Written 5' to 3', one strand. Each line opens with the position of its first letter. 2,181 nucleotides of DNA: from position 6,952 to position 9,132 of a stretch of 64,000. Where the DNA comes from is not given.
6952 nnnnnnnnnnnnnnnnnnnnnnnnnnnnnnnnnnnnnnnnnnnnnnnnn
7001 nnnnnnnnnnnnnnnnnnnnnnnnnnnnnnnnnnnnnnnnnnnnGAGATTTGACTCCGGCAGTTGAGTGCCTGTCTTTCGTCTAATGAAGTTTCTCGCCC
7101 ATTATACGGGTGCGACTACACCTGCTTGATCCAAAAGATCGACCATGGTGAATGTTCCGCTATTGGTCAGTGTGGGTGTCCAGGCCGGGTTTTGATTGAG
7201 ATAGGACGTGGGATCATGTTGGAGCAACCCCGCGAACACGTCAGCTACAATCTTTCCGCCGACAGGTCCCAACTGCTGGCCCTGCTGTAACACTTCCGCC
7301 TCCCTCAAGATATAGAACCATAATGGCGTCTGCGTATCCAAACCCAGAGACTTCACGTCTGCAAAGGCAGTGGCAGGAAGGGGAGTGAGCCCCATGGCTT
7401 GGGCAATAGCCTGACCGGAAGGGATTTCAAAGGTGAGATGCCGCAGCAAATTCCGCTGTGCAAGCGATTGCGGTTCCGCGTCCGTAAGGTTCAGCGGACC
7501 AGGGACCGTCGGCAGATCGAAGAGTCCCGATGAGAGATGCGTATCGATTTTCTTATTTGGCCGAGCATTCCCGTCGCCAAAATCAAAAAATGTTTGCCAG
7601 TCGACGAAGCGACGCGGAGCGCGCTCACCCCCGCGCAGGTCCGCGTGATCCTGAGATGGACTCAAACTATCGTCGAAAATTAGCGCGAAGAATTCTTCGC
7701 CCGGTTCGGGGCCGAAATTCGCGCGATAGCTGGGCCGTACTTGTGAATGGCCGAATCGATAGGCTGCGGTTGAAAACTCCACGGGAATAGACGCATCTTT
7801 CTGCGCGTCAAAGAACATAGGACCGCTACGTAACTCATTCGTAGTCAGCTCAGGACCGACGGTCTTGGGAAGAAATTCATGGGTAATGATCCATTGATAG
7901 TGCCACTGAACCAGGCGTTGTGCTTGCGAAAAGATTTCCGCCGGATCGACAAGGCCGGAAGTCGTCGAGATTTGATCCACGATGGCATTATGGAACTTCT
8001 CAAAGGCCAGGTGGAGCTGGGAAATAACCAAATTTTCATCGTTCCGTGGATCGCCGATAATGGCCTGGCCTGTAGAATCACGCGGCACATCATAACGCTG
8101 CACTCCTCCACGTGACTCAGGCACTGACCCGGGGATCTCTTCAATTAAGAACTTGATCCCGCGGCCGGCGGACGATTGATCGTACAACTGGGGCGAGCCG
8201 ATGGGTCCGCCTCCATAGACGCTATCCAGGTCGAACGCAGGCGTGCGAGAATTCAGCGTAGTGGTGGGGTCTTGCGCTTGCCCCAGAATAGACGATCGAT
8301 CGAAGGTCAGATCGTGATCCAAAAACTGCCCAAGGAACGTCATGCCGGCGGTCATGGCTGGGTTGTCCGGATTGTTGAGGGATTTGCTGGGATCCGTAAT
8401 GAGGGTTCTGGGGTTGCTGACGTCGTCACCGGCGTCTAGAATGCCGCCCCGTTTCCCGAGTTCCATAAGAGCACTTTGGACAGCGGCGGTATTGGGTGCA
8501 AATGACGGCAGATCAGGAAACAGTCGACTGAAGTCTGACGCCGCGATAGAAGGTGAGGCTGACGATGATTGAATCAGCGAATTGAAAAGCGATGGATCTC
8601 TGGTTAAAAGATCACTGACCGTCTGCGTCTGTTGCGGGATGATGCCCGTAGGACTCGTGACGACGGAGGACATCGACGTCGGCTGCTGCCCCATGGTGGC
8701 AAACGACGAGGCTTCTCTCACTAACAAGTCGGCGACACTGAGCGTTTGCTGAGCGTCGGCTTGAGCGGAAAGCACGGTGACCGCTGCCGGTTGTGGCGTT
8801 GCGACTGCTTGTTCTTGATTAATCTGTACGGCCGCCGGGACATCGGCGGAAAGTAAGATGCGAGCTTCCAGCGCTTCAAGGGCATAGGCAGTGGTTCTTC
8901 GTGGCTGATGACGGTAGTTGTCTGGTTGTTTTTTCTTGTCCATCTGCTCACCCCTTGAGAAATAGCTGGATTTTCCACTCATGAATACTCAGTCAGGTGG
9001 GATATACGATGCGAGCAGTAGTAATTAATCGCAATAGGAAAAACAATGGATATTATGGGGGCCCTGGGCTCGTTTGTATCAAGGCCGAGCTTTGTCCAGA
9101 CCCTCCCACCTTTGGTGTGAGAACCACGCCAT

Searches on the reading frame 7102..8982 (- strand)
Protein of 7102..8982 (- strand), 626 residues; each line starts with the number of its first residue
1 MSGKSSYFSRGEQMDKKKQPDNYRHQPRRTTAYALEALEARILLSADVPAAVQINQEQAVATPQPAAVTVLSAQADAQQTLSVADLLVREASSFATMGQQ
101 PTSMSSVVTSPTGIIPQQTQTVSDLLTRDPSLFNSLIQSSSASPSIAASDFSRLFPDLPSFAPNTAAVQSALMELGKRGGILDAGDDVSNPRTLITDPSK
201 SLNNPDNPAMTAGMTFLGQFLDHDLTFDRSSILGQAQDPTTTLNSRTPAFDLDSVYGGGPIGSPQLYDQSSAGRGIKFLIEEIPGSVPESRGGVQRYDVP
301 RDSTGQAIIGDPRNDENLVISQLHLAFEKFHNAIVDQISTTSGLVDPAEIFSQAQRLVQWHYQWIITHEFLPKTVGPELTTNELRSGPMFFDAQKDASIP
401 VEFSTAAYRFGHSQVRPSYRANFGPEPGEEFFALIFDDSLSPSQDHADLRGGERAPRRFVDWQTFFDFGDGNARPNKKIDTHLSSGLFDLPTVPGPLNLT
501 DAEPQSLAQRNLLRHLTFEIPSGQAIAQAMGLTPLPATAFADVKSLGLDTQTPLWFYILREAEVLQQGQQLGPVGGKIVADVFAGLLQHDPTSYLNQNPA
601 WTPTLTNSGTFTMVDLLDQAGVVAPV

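Call 38: search_protein_families(library=pfam, proteins=[window:7102-8982:-], max_evalue=0.001)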
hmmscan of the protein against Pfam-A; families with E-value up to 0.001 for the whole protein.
window:7102-8982:- (626 aa): 1 family
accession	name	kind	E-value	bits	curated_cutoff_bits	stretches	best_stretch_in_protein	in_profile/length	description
PF03098.20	An_peroxidase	-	5.2e-26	91.7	25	1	236-420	139-325/530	Animal haem peroxidase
